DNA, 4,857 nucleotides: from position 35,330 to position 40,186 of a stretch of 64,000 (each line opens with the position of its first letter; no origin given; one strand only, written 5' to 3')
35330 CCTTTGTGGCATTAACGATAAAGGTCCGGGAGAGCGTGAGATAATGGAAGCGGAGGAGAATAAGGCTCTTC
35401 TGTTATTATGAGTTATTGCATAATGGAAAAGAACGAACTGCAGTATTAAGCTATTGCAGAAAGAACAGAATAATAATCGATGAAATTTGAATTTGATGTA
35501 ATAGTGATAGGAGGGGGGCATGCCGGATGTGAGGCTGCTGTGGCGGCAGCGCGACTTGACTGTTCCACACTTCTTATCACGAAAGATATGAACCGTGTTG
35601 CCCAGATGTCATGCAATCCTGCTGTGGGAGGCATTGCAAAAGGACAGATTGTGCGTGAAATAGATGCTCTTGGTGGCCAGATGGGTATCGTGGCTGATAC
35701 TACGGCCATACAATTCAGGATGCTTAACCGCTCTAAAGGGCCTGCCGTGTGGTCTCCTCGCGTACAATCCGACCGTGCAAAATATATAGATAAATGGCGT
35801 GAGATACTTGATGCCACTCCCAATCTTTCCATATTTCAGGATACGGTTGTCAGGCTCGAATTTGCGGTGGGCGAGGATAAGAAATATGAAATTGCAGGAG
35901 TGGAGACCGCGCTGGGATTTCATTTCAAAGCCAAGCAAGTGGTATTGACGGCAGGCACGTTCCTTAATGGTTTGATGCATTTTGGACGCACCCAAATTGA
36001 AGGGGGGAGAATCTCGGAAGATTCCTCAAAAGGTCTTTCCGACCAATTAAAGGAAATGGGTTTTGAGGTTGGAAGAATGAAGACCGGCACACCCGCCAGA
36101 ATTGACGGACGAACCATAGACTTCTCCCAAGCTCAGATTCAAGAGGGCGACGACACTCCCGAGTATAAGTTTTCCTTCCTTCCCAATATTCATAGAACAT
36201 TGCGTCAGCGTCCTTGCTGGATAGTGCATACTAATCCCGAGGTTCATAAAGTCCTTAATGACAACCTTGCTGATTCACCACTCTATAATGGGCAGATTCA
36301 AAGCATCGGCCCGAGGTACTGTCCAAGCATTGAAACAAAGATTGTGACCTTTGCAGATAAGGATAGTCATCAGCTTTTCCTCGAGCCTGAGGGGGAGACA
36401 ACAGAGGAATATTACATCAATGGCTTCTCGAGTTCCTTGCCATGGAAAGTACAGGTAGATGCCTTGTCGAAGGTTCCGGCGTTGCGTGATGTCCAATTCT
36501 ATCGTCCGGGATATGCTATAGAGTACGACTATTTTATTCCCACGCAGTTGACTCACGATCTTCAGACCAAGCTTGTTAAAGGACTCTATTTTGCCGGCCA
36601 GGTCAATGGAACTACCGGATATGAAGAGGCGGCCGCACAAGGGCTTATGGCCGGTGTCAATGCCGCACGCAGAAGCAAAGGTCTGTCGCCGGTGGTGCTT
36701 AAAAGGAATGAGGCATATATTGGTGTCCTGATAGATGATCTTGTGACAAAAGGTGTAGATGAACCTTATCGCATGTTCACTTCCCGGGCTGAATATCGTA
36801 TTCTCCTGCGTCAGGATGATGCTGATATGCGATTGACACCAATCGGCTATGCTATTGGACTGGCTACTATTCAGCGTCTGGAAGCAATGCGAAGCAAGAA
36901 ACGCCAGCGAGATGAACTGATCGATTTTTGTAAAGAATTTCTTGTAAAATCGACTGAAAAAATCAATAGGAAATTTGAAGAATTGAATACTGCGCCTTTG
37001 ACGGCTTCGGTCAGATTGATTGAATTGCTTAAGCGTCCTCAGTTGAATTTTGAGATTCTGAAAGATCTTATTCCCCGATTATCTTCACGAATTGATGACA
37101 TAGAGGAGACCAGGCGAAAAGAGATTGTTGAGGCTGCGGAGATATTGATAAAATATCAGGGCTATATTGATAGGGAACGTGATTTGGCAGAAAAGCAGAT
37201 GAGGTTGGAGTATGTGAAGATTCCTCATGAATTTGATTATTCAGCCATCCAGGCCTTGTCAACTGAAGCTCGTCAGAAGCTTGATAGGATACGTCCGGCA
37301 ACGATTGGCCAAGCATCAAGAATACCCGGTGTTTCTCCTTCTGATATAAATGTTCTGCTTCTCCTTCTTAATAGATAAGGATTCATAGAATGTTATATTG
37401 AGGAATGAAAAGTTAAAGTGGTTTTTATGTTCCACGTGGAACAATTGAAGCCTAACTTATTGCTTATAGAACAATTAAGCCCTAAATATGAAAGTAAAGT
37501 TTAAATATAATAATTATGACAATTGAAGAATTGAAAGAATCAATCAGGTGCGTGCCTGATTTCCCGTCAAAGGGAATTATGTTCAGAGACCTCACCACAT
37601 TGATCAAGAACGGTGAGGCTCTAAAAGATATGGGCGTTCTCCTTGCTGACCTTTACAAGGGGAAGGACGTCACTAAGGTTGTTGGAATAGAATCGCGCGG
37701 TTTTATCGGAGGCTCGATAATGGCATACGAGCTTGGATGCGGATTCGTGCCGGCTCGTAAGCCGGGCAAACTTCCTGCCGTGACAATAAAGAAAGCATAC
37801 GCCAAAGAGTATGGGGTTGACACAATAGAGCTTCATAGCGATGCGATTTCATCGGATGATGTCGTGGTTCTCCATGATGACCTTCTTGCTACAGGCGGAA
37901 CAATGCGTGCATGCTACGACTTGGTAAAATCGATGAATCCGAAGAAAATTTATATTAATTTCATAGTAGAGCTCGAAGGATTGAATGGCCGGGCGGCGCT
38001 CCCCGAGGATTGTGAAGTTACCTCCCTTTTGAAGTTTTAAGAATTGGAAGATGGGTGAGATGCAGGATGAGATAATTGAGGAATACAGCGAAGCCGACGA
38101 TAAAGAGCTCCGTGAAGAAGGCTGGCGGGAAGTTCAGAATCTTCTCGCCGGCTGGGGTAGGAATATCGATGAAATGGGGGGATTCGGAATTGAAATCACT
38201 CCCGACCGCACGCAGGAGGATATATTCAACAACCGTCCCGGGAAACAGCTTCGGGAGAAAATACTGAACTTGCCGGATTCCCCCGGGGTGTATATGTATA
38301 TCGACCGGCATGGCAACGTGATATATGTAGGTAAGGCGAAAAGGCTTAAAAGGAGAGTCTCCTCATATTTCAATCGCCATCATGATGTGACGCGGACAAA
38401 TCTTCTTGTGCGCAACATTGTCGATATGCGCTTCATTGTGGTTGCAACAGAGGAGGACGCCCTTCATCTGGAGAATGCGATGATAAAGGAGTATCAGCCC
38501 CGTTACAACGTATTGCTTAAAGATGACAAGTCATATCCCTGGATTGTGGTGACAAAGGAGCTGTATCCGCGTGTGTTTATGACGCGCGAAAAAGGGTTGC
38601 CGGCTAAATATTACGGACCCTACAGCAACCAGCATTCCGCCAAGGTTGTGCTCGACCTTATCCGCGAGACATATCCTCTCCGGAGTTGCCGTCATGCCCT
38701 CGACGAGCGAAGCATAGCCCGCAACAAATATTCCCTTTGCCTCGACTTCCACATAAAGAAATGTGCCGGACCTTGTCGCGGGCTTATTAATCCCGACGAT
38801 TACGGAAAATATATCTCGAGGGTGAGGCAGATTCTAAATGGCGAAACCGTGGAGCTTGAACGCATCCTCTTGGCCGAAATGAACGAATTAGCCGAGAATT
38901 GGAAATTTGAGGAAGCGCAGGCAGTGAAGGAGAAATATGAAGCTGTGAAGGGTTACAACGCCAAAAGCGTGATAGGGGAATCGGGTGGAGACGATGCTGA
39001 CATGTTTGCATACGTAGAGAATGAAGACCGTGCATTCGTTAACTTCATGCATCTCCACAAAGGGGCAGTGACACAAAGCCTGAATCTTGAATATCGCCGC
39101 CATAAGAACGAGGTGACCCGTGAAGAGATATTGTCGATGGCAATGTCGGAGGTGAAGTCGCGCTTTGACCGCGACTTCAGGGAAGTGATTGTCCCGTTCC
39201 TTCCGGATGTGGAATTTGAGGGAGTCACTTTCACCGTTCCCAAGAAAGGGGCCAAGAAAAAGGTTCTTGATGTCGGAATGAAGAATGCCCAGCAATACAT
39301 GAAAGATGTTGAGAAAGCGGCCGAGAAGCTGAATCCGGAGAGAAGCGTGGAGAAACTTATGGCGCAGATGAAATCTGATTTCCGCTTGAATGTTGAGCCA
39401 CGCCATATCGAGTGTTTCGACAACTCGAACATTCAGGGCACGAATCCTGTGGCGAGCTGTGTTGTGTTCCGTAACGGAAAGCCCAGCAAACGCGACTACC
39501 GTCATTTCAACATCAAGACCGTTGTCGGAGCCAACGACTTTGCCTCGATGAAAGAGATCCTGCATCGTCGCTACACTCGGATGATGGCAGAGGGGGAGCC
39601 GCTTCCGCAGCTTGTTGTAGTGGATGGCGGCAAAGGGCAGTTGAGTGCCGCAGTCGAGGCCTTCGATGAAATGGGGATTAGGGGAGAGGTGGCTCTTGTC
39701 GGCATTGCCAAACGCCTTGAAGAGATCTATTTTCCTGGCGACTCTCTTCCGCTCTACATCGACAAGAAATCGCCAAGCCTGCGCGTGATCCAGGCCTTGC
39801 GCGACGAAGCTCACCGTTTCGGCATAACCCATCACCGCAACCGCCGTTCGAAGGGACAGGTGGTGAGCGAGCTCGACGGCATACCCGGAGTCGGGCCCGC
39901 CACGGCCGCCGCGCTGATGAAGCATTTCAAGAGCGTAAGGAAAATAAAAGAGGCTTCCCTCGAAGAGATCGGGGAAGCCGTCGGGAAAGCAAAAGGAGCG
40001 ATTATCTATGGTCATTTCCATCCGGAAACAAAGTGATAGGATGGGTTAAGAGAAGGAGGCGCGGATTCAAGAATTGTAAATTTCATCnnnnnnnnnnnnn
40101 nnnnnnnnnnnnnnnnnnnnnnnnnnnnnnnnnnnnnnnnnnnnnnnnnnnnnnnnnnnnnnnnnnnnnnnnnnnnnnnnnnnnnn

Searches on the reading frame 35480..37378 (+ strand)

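Call 6: search_protein_families(library=pfam, proteins=[window:35480-37378:+], max_evalue=0.01)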
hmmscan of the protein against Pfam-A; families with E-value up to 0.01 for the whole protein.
window:35480-37378:+ (632 aa): 10 families
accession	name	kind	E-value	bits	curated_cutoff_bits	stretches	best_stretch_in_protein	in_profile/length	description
PF01134.28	GIDA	-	4.1e-160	533.5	22.1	1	6-401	1-389/391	Glucose inhibited division protein A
PF13932.14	SAM_GIDA_C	-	8.9e-26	89.9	27.1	1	571-627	1-57/57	tRNA modifying enzyme MnmG/GidA C-terminal helical bundle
PF21680.2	GIDA_C_1st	-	3.1e-19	69.9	24.7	1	465-567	2-96/96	tRNA modifying enzyme MnmG/GidA C-terminal helical domain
PF12831.13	FAD_oxidored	-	4.6e-07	29.9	27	1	6-36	1-31/416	FAD dependent oxidoreductase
PF07992.20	Pyr_redox_2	-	8.4e-06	25.8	26.1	1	5-159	1-108/291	Pyridine nucleotide-disulphide oxidoreductase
PF00890.30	FAD_binding_2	-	0.00027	20.7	20.4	1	6-38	1-33/414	FAD binding domain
PF03486.20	HI0933_like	-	0.00032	20.7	50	0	6-36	2-32/244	HI0933-like protein Rossmann domain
PF01266.30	DAO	-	0.0022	18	27.9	0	6-36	1-31/353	FAD dependent oxidoreductase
PF01262.27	AlaDh_PNT_C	-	0.005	16.7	23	0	6-43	30-67/214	Alanine dehydrogenase/PNT, C-terminal domain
PF00070.33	Pyr_redox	-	0.0068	17.3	22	0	7-34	2-29/82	Pyridine nucleotide-disulphide oxidoreductase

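Call 7: search_protein_families(library=ncbifam, proteins=[window:35480-37378:+], max_evalue=0.01)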
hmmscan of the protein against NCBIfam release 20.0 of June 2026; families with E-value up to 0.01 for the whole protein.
window:35480-37378:+ (632 aa): 25 families
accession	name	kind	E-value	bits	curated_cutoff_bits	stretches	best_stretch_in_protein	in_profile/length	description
TIGR00136.1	mnmG_gidA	equivalog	2.2e-249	829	524.85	1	5-631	1-613/616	tRNA uridine-5-carboxymethylaminomethyl(34) synthesis enzyme MnmG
NF003739.0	PRK05335.1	equivalog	2.3e-22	79.3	262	1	304-423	269-388/441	methylenetetrahydrofolate--tRNA-(uracil(54)-C(5))-methyltransferase (FADH(2)-oxidizing) TrmFO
TIGR00137.1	gid_trmFO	equivalog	1.7e-19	69.9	428.65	1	307-425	269-387/433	FADH(2)-oxidizing methylenetetrahydrofolate--tRNA-(uracil(54)-C(5))-methyltransferase TrmFO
TIGR01350.1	lipoamide_DH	equivalog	9.8e-06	24.5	408.8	1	4-86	1-84/461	dihydrolipoyl dehydrogenase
NF003725.0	PRK05329.2-4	equivalog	5.2e-05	22.3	345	1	3-35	7-39/429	glycerol-3-phosphate dehydrogenase subunit GlpB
TIGR01292.1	TRX_reduct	equivalog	6.9e-05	21.8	343.45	1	6-38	2-34/300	thioredoxin-disulfide reductase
TIGR02032.1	GG-red-SF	subfamily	8.8e-05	22.3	158.8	1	5-50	1-45/297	geranylgeranyl reductase family protein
NF053717.1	VnlPnlRedVprA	equivalog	0.0005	19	600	1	4-36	6-38/481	vinyl phenol reductase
NF003722.0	PRK05329.1-5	equivalog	0.00075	18.8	349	1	1-45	1-45/428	glycerol-3-phosphate dehydrogenase subunit GlpB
NF004939.0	PRK06292.1-1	equivalog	0.00078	18.2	435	0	2-104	3-98/476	dihydrolipoyl dehydrogenase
NF041160.1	DGGPL_Thplmales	equivalog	0.0012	17.8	780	1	4-55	3-51/396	digeranylgeranylglycerophospholipid reductase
TIGR01812.1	sdhA_frdA_Gneg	subfamily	0.0013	17.3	567.3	1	6-38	1-33/568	succinate dehydrogenase or fumarate reductase, flavoprotein subunit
NF005867.0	PRK07804.1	equivalog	0.0013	17.1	639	1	5-54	19-66/548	L-aspartate oxidase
TIGR02023.1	BchP-ChlP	subfamily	0.0015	17.6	343.3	1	6-41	2-37/388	geranylgeranyl diphosphate reductase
NF003585.0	PRK05249.1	equivalog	0.0021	16.7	465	1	2-36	4-38/464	Si-specific NAD(P)(+) transhydrogenase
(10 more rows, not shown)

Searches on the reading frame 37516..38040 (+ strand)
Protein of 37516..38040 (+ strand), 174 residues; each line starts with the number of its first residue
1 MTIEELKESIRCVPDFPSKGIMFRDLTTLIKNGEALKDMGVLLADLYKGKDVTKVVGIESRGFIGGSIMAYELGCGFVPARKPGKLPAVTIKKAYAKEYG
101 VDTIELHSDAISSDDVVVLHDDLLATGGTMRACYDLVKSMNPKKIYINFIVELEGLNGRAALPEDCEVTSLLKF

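Call 6: search_protein_families(library=pfam, proteins=[window:37516-38040:+], max_evalue=0.01)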
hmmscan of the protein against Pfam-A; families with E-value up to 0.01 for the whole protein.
window:37516-38040:+ (174 aa): 1 family
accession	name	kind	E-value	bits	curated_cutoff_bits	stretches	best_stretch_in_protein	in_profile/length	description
PF00156.33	Pribosyltran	-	5.7e-12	45.7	26.3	1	37-147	13-120/158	Phosphoribosyl transferase domain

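Call 7: search_protein_families(library=ncbifam, proteins=[window:37516-38040:+], max_evalue=0.01)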
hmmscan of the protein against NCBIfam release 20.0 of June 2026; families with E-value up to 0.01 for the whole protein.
window:37516-38040:+ (174 aa): 23 families
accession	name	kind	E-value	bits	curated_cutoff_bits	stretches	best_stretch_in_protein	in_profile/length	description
NF002636.0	PRK02304.1-5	equivalog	2.2e-59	199.9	125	1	4-173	7-175/176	adenine phosphoribosyltransferase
NF002634.0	PRK02304.1-3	equivalog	1.9e-55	187.4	170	1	4-173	8-178/182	adenine phosphoribosyltransferase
TIGR01090.1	apt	equivalog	5.5e-55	186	185.85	1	6-173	1-168/169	adenine phosphoribosyltransferase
NF002633.0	PRK02304.1-2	equivalog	4.1e-53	179.7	224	1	5-174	2-170/172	adenine phosphoribosyltransferase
NF002632.0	PRK02304.1-1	equivalog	4.2e-53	179.8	243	1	3-172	8-178/183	adenine phosphoribosyltransferase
NF009211.0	PRK12560.1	equivalog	2.8e-26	92.4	188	1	2-173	2-175/187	adenine phosphoribosyltransferase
TIGR01744.1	XPRTase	equivalog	1.8e-13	50.6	164.45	1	36-171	35-175/191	xanthine phosphoribosyltransferase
NF006671.0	PRK09219.1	equivalog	7.8e-13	48.3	177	1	35-171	34-175/192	xanthine phosphoribosyltransferase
NF002635.0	PRK02304.1-4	subfamily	4.6e-08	32.8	146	1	34-152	37-153/188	adenine phosphoribosyltransferase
NF040646.1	HPT_Archaea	equivalog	6.7e-08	32.3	200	1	36-152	39-152/184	hypoxanthine/guanine phosphoribosyltransferase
NF006328.0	PRK08558.1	equivalog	1.1e-07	31.6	184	1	23-155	83-217/238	adenine phosphoribosyltransferase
TIGR01743.1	purR_Bsub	equivalog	1.8e-07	30.5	258.7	1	6-155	89-235/268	pur operon repressor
NF002620.0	PRK02277.1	subfamily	3.7e-07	30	115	1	25-157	58-184/201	orotate phosphoribosyltransferase-like protein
NF001097.0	PRK00129.1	equivalog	0.00011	22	114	1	108-152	119-162/209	uracil phosphoribosyltransferase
TIGR01251.1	ribP_PPkin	subfamily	0.00016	20.7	113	1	89-149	186-245/309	ribose-phosphate diphosphokinase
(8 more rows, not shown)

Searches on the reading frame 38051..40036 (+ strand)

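Call 6: search_protein_families(library=pfam, proteins=[window:38051-40036:+], max_evalue=0.01)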
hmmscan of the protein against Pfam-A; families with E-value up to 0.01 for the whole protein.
window:38051-40036:+ (661 aa): 8 families
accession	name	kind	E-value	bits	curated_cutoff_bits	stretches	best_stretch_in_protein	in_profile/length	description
PF08459.17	UvrC_RNaseH_dom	-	1.1e-54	185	22.3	1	443-592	3-159/159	UvrC RNAse H endonuclease domain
PF22920.2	UvrC_RNaseH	-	1.2e-10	41.7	24.3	1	315-418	1-114/116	UvrC Ribonuclease H-like domain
PF01541.30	GIY-YIG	-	7.5e-10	39.4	22.6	1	78-153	2-78/78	GIY-YIG catalytic domain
PF14520.12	HHH_5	-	2e-07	31.8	27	1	606-645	2-44/57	Helix-hairpin-helix domain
PF12826.13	HHH_2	-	3.2e-07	30.8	27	1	610-642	7-39/64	Helix-hairpin-helix motif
PF01367.25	5_3_exonuc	-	0.0002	22.2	40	1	602-636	14-48/97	5'-3' exonuclease, C-terminal SAM fold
PF00633.29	HHH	-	0.00068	19.8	24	1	606-624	11-29/30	Helix-hairpin-helix motif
PF24348.1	DUF7508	-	0.0057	17.2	26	0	68-105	12-48/79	Domain of unknown function (DUF7508)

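Call 7: search_protein_families(library=ncbifam, proteins=[window:38051-40036:+], max_evalue=0.01)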
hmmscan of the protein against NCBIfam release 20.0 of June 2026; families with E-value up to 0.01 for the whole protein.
window:38051-40036:+ (661 aa): 17 families
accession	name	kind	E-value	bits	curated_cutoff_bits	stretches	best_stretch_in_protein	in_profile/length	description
TIGR00194.1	uvrC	equivalog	8.8e-153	510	285.45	1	68-639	2-574/574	excinuclease ABC subunit UvrC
NF011263.0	PRK14669.1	equivalog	2.8e-141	472.1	1108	1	66-659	2-605/624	excinuclease ABC subunit C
NF001824.0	PRK00558.1-5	equivalog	1.6e-128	430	451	1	67-657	7-645/652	excinuclease ABC subunit UvrC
NF011261.0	PRK14667.1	equivalog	3.7e-97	326.2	818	1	67-640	6-548/567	excinuclease ABC subunit C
NF011262.0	PRK14668.1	equivalog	5.8e-97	325.4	544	1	65-645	4-564/577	excinuclease ABC subunit C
NF011266.0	PRK14672.1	equivalog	9.9e-93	311.7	1504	2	430-644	434-646/691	excinuclease ABC subunit C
NF011260.0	PRK14666.1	equivalog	1.5e-92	311.5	649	2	70-349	5-282/698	excinuclease ABC subunit C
NF011264.0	PRK14670.1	equivalog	2.9e-82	276.8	1021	1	66-643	7-574/602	excinuclease ABC subunit C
NF005906.0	PRK07883.1-4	equivalog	2.3e-49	168.2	495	1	65-354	202-489/563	DEDD exonuclease domain-containing protein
NF005907.0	PRK07883.1-5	equivalog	8.2e-45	153.3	454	1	62-298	213-450/584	DEDD exonuclease domain-containing protein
NF005905.0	PRK07883.1-3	equivalog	2.3e-33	115.7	508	1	65-298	214-442/581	DEDD exonuclease domain-containing protein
NF005904.0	PRK07883.1-2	equivalog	7.1e-29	100.5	969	1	68-299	223-452/584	DEDD exonuclease domain-containing protein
NF005903.0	PRK07883.1-1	equivalog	4.2e-21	75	1038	1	72-295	243-460/642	DEDD exonuclease domain-containing protein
NF007833.0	PRK10545.1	equivalog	1.1e-17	64.1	367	1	65-253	22-204/289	excinuclease Cho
TIGR01453.1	grpIintron_endo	subfamily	0.0002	21.4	56.05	1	79-155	3-88/215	group I intron endonuclease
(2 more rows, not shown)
